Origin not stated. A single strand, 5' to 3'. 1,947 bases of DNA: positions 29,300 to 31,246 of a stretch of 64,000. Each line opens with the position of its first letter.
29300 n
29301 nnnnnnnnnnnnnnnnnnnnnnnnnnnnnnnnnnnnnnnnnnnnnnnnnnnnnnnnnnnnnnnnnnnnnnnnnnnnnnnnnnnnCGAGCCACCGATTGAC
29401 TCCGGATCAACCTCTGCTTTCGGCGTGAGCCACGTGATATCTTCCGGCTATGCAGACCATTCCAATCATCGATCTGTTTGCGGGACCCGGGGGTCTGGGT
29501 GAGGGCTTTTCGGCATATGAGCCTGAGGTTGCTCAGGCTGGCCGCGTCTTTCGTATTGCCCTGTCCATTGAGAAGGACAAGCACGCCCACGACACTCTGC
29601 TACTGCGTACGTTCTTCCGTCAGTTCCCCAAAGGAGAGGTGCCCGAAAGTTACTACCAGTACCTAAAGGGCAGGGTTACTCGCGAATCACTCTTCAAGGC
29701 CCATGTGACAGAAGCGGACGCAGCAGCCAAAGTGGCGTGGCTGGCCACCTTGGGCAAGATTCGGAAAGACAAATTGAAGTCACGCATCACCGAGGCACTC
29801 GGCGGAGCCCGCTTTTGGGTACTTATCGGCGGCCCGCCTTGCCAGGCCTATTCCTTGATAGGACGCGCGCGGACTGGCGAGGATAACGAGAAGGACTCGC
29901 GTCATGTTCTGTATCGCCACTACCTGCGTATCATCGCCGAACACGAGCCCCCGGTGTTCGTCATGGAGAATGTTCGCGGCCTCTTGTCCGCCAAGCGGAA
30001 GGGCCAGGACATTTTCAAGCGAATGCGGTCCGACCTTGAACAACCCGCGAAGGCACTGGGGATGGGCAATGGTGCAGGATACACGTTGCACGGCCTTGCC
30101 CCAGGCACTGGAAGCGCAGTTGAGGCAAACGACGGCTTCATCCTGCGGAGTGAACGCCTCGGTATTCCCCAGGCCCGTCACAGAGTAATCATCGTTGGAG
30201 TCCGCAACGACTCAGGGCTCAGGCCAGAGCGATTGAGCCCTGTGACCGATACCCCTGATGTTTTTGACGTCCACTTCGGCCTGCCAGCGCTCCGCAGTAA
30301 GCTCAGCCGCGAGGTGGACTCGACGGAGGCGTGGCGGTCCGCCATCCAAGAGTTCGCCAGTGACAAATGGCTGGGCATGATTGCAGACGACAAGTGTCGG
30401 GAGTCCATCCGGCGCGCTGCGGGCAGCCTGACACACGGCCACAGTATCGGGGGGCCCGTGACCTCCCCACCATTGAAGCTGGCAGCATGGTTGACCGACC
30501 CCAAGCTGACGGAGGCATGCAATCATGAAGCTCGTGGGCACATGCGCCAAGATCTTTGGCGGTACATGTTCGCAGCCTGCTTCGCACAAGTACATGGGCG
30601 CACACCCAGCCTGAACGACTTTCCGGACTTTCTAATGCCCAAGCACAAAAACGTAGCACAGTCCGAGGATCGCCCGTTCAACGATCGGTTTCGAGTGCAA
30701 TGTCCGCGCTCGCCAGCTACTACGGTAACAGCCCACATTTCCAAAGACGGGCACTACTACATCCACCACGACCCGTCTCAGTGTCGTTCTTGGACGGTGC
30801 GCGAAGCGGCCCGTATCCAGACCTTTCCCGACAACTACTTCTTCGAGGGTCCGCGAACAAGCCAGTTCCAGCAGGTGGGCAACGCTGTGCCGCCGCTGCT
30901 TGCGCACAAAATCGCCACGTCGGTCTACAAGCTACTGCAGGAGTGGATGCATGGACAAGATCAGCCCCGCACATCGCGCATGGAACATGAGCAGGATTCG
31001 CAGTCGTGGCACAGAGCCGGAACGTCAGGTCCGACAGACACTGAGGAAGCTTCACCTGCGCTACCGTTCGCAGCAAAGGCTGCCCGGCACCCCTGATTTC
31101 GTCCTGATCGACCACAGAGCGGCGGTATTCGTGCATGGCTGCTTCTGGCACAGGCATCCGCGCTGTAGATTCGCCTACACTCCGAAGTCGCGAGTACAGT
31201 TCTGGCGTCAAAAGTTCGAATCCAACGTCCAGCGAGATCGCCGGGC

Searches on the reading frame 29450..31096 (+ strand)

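Call 45: search_protein_families(library=pfam, proteins=[window:29450-31096:+], max_evalue=0.001)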
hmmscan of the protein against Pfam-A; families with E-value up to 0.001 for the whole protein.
window:29450-31096:+ (548 aa): 1 family
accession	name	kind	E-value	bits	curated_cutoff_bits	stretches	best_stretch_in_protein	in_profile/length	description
PF00145.23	DNA_methylase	-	1.7e-43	149.8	22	1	116-493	57-323/324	C-5 cytosine-specific DNA methylase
